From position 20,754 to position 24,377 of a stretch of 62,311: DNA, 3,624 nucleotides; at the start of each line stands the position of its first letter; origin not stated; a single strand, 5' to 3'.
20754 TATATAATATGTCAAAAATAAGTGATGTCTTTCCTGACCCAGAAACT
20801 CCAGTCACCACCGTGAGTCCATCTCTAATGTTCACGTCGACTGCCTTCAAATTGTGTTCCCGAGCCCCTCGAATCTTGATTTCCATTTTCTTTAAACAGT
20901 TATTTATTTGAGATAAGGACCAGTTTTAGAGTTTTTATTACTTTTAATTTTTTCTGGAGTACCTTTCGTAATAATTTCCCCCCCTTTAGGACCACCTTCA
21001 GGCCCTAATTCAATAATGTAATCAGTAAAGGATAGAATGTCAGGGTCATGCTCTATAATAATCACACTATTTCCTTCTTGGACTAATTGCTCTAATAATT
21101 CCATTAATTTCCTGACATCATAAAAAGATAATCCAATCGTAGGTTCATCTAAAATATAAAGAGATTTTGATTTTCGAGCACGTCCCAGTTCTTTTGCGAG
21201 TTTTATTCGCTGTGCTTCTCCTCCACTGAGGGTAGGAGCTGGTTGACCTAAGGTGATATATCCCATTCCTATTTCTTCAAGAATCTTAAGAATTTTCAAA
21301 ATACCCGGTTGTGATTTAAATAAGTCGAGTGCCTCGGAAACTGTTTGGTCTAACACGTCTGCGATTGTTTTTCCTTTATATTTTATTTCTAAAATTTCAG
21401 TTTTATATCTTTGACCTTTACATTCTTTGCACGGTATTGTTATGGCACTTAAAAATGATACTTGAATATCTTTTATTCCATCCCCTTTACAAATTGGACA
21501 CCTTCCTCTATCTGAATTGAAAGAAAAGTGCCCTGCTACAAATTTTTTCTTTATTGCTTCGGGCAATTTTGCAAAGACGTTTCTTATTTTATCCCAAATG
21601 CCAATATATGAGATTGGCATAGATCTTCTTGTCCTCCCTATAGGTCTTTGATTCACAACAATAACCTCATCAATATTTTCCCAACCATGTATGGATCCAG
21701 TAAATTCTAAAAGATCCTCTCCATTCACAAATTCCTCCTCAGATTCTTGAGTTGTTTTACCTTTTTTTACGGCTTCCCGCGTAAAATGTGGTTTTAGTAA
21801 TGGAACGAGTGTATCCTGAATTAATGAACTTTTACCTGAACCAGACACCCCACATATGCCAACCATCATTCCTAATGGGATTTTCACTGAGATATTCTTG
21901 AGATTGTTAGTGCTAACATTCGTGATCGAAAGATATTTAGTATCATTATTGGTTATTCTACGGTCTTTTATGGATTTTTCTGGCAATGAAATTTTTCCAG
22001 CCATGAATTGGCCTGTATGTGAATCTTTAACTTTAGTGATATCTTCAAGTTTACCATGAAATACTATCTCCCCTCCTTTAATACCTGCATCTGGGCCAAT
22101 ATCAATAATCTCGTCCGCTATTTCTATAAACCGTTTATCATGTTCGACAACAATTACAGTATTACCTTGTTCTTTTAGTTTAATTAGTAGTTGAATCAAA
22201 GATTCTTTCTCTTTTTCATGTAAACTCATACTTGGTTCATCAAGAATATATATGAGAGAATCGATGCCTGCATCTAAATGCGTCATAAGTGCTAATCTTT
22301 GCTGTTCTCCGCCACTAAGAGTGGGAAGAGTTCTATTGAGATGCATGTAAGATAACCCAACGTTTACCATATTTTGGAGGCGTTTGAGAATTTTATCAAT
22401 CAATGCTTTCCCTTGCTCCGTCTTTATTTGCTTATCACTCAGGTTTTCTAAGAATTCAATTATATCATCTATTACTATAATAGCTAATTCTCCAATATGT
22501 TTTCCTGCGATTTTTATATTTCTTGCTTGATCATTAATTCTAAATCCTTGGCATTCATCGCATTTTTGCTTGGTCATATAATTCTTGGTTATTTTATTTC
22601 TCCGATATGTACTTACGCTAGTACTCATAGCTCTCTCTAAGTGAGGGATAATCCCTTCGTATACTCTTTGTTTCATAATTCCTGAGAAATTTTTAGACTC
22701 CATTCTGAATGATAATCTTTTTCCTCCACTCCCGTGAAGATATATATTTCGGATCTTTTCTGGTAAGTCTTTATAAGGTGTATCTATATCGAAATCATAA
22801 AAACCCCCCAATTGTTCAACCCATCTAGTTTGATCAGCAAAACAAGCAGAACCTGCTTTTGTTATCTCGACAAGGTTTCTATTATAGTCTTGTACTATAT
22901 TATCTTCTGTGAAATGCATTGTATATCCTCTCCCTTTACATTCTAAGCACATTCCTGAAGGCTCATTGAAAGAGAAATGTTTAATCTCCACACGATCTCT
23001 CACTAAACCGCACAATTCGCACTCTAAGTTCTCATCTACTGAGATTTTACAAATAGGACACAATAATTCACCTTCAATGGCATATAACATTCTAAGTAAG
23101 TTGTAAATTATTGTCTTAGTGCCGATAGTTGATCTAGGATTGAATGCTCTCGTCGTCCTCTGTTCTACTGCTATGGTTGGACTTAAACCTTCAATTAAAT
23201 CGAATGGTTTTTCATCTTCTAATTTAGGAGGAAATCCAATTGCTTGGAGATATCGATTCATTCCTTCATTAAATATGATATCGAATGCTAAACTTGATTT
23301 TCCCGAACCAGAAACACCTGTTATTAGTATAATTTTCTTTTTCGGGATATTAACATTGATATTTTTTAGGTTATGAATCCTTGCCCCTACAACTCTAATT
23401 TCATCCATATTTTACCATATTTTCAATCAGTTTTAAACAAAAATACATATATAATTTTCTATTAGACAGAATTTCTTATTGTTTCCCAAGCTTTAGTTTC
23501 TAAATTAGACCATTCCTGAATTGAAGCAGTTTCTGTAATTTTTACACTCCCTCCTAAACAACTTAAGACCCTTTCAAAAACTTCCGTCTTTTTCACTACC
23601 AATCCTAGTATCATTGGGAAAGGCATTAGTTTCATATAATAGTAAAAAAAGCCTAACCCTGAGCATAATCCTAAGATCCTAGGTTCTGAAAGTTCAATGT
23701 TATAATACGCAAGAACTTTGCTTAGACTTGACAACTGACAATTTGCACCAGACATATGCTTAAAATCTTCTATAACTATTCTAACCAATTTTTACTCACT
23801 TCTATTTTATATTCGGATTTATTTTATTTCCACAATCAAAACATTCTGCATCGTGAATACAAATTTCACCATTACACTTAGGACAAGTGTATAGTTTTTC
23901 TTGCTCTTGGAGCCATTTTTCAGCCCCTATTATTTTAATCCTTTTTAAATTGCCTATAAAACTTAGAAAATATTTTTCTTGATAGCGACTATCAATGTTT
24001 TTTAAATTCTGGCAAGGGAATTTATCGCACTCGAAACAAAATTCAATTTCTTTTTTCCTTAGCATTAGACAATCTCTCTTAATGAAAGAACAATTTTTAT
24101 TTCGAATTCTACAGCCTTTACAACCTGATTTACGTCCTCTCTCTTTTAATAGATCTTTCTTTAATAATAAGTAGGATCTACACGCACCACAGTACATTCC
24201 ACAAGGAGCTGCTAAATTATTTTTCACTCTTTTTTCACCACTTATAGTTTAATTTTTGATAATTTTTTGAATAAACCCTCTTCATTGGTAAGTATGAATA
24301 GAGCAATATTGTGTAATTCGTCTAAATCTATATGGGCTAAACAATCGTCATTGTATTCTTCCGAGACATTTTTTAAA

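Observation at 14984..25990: PadR-headed seven-gene operon combining three UvrA-like units, BtrH-like proteins, a DUF3795 protein and an alpha/alpha-toroid protein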

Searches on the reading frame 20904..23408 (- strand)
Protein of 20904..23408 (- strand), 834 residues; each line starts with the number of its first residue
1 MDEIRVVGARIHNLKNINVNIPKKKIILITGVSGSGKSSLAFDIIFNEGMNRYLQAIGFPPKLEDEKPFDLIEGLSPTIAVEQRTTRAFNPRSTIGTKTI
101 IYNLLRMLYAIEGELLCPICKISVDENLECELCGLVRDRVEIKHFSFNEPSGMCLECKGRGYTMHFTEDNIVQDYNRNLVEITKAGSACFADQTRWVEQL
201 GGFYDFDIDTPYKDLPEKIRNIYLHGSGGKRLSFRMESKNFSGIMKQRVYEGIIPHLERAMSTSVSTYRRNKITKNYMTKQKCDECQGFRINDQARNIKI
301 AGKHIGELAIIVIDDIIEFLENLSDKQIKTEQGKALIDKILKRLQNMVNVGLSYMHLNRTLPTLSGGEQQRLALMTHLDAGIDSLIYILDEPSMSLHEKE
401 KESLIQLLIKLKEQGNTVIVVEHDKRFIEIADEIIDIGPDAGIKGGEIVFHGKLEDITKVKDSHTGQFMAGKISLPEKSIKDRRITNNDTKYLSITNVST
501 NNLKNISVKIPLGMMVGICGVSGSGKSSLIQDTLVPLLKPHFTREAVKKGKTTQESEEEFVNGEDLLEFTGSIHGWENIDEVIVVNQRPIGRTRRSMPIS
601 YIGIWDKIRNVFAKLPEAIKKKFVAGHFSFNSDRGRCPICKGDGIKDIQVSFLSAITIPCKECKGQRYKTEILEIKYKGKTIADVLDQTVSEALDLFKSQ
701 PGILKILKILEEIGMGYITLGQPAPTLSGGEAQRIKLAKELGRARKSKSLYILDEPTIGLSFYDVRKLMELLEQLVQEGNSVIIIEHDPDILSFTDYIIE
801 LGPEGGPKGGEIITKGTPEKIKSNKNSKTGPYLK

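Call 3: search_protein_families(library=pfam, proteins=[window:20904-23408:-], max_evalue=0.01)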
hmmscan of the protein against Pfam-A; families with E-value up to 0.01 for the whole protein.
window:20904-23408:- (834 aa): 16 families
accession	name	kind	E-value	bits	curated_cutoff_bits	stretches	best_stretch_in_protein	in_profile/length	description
PF00005.33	ABC_tran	-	9.7e-22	78.5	25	4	503-540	1-37/137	ABC transporter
PF17755.6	UvrA_DNA-bind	-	4.5e-15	56.3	23.2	1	195-274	31-109/110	UvrA DNA-binding domain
PF02463.25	SMC_N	-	1.5e-13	51.2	40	1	303-437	135-211/220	RecF/RecN/SMC N terminal domain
PF13304.12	AAA_21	-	3e-08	34.5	27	1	723-792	234-303/304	AAA domain, putative AbiEii toxin, Type IV TA system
PF20703.3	nSTAND1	-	1.2e-07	32.1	27.1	1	514-545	34-60/379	Novel STAND NTPase 1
PF13555.12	AAA_29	-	4.1e-07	30.1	27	0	18-40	16-38/61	P-loop containing region of AAA domain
PF03193.22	RsgA_GTPase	-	3.3e-06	27.5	30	1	483-556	77-150/174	RsgA GTPase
PF13191.12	AAA_16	-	2.8e-05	25.1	32.6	0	19-41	19-41/167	AAA ATPase domain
PF00684.25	DnaJ_CXXCXGXG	-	7.6e-05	23.3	32.7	0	635-667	16-51/65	DnaJ central domain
PF13238.12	AAA_18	-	0.00047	21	29.4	0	27-41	1-15/128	AAA domain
PF20720.3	nSTAND3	-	0.0011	19.1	27.2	0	21-46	14-39/155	Novel STAND NTPase 3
PF01443.25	Viral_helicase1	-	0.0016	18.7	21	0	519-551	4-36/228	Viral superfamily 1 RNA helicase core domain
PF13671.12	AAA_33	-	0.0026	18.5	27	0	516-532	2-18/143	AAA domain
PF13401.12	AAA_22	-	0.0062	17.3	27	0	24-41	5-22/130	AAA domain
PF25201.1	nSTAND6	-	0.0065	17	27.7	0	11-41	5-35/148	Novel STAND NTPase 6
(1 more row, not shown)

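Call 4: search_protein_families(library=ncbifam, proteins=[window:20904-23408:-], max_evalue=0.01)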
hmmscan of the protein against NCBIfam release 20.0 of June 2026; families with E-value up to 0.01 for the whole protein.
window:20904-23408:- (834 aa): 196 families (the best 25 are shown)
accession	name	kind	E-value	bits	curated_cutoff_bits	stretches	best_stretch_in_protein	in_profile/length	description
NF001503.0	PRK00349.1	equivalog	4.3e-267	888.8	1147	2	125-834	250-938/943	excinuclease ABC subunit UvrA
TIGR00630.1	uvra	equivalog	5.8e-261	868.7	729.8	2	126-821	249-923/924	excinuclease ABC subunit UvrA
NF001885.0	PRK00635.1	equivalog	1.4e-174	582.7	3054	2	202-823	320-906/1809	excinuclease ABC subunit A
TIGR03608.1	L_ocin_972_ABC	subfamily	2e-38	131.9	254.85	3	339-437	111-206/206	putative bacteriocin export ABC transporter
TIGR02857.1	CydD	equivalog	4.4e-36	124.9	435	3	708-801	439-529/529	thiol reductant ABC exporter subunit CydD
TIGR04521.1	ECF_ATPase_2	equivalog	7.9e-36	123.6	330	4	345-459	125-234/279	energy-coupling factor transporter ATPase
NF010068.0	PRK13548.1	equivalog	4.4e-32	111.2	261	3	724-821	135-230/261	heme ABC transporter ATP-binding protein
TIGR02673.1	FtsE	equivalog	1.1e-31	110.1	264.85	3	342-430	116-202/214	cell division ATP-binding protein FtsE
NF040873.1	AztA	equivalog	5.5e-31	107.6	220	2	347-435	104-189/191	zinc ABC transporter ATP-binding protein AztA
TIGR02982.1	heterocyst_DevA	subfamily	2.1e-29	102.7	295.8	2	344-437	123-214/220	ABC exporter ATP-binding subunit, DevA family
TIGR02315.1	ABC_phnC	equivalog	4.4e-29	101.6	266.1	3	342-459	125-235/243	phosphonate ABC transporter ATP-binding protein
TIGR04520.1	ECF_ATPase_1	equivalog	6.3e-29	101.2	315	3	312-459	95-225/269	energy-coupling factor transporter ATPase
NF007826.0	PRK10535.1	equivalog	6.9e-29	100.6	966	3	708-819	127-228/648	macrolide ABC transporter ATP-binding protein/permease MacB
NF000355.4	ribo_prot_ABC_F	equivalog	5e-27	94.9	380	2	326-438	83-188/499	ribosomal protection-like ABC-F family protein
TIGR01842.1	type_I_sec_PrtD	subfamily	7.5e-27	94.1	510.15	3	363-436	454-525/544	type I secretion system permease/ATPase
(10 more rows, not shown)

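Call 7: search_protein_families(library=padloc, proteins=[window:20904-23408:-], max_evalue=0.01)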
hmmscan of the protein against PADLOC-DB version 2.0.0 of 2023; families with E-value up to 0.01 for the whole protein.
window:20904-23408:- (834 aa): 20 families
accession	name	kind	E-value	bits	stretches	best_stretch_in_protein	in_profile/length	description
PDLC04135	mad3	-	1.1e-73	247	2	499-832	6-367/374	mads_3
PDLC04140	mad8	-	6e-35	119.3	2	9-431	8-238/314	mads_8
PDLC03878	NsnB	-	9.2e-12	43.4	2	240-426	113-279/345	-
PDLC02335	AbiLi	-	2.3e-09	34.8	2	486-794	41-243/326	AbiLi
PDLC02980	AriA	-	5.4e-08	31.1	1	727-792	238-303/304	-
PDLC04164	AriA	-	8.8e-08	30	1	359-420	167-229/253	-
PDLC04242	PDC-M01A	-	6.5e-06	22.6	1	726-786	403-463/566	-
PDLC02914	ATPase-Toprim_I-B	-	1.2e-05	22.7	0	727-787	185-243/443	-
PDLC04710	PDC-M56A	-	1.8e-05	21.9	0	388-431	245-288/382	-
PDLC04244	PDC-M01A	-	2.1e-05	21.5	0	726-792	325-392/482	-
PDLC04032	PD-T4-4_A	-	3.9e-05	20.8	0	387-428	350-391/474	-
PDLC00285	PtuA1|PtuA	-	4.6e-05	20.8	1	284-413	176-313/432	AAA ATPase domain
PDLC04033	PD-T4-4_A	-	7.8e-05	20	0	386-428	328-370/460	-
PDLC04678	PDC-M49A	-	0.00013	18.4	1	315-424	511-609/681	-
PDLC00293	PtuA1|PtuA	-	0.00033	17.8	0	726-789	315-383/527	AAA ATPase domain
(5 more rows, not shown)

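Call 43: search_solved_structures(query=window:20904-23408:-, max_evalue=1e-20, show_alignments=1)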
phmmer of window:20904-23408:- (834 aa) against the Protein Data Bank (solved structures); distinct sequences matched with E-value up to 1e-20: 11.
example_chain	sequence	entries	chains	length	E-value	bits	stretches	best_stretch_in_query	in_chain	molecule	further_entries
2r6f_A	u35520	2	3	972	1.9e-205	687.6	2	125-834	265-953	Excinuclease ABC subunit A | Excinuclease ABC, A subunit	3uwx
9gxk_A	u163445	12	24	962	3.6e-203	680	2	123-834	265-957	UvrABC system protein A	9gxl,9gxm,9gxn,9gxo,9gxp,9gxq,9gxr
9gxu_A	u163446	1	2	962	2e-202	677.6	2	123-834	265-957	UvrABC system protein A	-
9gxw_A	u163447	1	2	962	2.3e-202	677.4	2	123-834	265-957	UvrABC system protein A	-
3pih_A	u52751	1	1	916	5.7e-202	676.1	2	125-834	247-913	UvrABC system protein A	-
9ga5_A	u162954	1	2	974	1.3e-186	625.2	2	56-833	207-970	UvrABC system protein A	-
3zqj_A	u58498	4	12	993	1.5e-186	625.1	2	56-833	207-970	UVRABC SYSTEM PROTEIN A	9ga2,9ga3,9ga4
6n9l_A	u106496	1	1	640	5.6e-178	596.7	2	299-834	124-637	UvrABC system protein A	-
3ux8_A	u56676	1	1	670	3.3e-174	584.3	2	300-834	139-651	Excinuclease ABC, A subunit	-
2vf7_A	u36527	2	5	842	4.2e-157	527.7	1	4-834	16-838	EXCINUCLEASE ABC, SUBUNIT A. | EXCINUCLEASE ABC SUBUNIT A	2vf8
7sh1_A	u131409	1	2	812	1.1e-129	436.9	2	2-533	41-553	Excinuclease ABC subunit UvrA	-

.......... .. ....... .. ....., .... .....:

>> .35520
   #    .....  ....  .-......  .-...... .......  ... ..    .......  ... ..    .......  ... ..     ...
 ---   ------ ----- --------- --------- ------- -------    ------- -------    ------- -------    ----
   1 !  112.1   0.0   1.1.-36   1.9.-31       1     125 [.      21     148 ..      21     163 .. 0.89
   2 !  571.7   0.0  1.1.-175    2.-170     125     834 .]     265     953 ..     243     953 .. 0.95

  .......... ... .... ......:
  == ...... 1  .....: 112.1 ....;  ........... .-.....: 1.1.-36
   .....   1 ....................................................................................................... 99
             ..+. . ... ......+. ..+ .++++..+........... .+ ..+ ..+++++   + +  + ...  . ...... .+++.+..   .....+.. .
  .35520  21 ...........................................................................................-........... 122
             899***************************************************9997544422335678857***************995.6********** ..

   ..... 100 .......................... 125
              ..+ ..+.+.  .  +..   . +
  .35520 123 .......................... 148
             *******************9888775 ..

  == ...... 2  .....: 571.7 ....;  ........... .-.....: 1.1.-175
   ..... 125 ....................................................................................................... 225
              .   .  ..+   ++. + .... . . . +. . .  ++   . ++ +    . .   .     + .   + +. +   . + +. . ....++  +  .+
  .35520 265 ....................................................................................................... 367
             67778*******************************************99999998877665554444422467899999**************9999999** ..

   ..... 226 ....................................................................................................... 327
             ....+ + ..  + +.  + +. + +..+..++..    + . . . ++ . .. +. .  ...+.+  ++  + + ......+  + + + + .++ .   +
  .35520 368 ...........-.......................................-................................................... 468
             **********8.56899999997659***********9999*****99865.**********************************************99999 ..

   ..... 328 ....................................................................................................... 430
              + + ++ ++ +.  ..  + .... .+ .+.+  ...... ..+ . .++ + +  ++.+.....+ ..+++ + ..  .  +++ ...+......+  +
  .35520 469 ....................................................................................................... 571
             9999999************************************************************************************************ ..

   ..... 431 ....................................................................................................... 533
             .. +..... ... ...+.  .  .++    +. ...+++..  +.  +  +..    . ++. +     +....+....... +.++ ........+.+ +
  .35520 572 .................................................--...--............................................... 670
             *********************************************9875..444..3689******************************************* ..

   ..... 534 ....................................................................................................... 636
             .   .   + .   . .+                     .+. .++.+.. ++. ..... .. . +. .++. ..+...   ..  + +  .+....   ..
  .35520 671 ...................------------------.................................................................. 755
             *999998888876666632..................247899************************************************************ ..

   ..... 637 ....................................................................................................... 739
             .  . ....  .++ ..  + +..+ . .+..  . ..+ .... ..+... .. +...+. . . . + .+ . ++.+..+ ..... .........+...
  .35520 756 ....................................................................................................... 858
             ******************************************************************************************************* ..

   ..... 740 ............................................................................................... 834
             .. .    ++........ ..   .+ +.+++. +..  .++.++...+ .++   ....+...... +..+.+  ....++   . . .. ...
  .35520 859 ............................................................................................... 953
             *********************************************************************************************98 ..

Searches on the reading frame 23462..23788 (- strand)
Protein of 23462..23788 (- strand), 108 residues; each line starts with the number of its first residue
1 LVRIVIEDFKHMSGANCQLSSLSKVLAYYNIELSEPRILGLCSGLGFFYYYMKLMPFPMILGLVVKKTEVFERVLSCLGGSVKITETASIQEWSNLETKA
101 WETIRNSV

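Call 3: search_protein_families(library=pfam, proteins=[window:23462-23788:-], max_evalue=0.01)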
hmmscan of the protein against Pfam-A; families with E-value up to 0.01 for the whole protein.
window:23462-23788:- (108 aa): 1 family
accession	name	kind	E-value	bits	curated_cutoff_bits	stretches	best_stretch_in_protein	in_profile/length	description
PF14399.12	BtrH_N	-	1.1e-09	39.1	29.7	1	16-94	1-80/134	Butirosin biosynthesis protein H, N-terminal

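Call 4: search_protein_families(library=ncbifam, proteins=[window:23462-23788:-], max_evalue=0.01)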
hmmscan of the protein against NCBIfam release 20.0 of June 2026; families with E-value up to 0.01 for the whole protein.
window:23462-23788:- (108 aa): 1 family
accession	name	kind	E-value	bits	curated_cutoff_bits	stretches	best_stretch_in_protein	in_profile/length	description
NF053550.1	DarH_acyl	equivalog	9e-07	28.3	300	1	8-86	1-79/325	BtrH-related acyltransferase DarH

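Call 7: search_protein_families(library=padloc, proteins=[window:23462-23788:-], max_evalue=0.01)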
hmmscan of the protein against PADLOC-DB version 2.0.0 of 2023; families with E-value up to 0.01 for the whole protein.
window:23462-23788:- (108 aa): 0 families

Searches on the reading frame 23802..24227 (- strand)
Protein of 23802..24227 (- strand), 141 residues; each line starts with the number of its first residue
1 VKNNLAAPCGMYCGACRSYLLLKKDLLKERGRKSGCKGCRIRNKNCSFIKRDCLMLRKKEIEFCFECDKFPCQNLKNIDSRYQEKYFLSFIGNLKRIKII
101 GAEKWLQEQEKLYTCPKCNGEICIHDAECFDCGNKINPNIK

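Call 3: search_protein_families(library=pfam, proteins=[window:23802-24227:-], max_evalue=0.01)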
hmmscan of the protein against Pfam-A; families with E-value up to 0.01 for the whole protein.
window:23802-24227:- (141 aa): 1 family
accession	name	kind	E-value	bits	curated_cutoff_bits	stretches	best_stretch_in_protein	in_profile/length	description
PF12675.12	DUF3795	-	2e-10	41.4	22.6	1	6-76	2-82/83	Protein of unknown function (DUF3795)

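Call 4: search_protein_families(library=ncbifam, proteins=[window:23802-24227:-], max_evalue=0.01)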
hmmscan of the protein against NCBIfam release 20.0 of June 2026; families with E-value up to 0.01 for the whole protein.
window:23802-24227:- (141 aa): 1 family
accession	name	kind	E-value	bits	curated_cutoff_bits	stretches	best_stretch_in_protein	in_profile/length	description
NF033497.1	rubre_like_arch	subfamily_domain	0.0081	15.9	32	0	128-136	2-10/34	rubrerythrin-like domain-containing protein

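Call 7: search_protein_families(library=padloc, proteins=[window:23802-24227:-], max_evalue=0.01)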
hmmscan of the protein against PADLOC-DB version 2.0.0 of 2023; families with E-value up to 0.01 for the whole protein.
window:23802-24227:- (141 aa): 0 families

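Call 76: search_protein_families(library=pfam, proteins=[window:23802-24227:-], max_evalue=0.01)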
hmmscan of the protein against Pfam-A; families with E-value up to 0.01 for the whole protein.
window:23802-24227:- (141 aa): 1 family
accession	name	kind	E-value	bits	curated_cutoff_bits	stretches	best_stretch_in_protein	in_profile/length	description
PF12675.12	DUF3795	-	2e-10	41.4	22.6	1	6-76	2-82/83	Protein of unknown function (DUF3795)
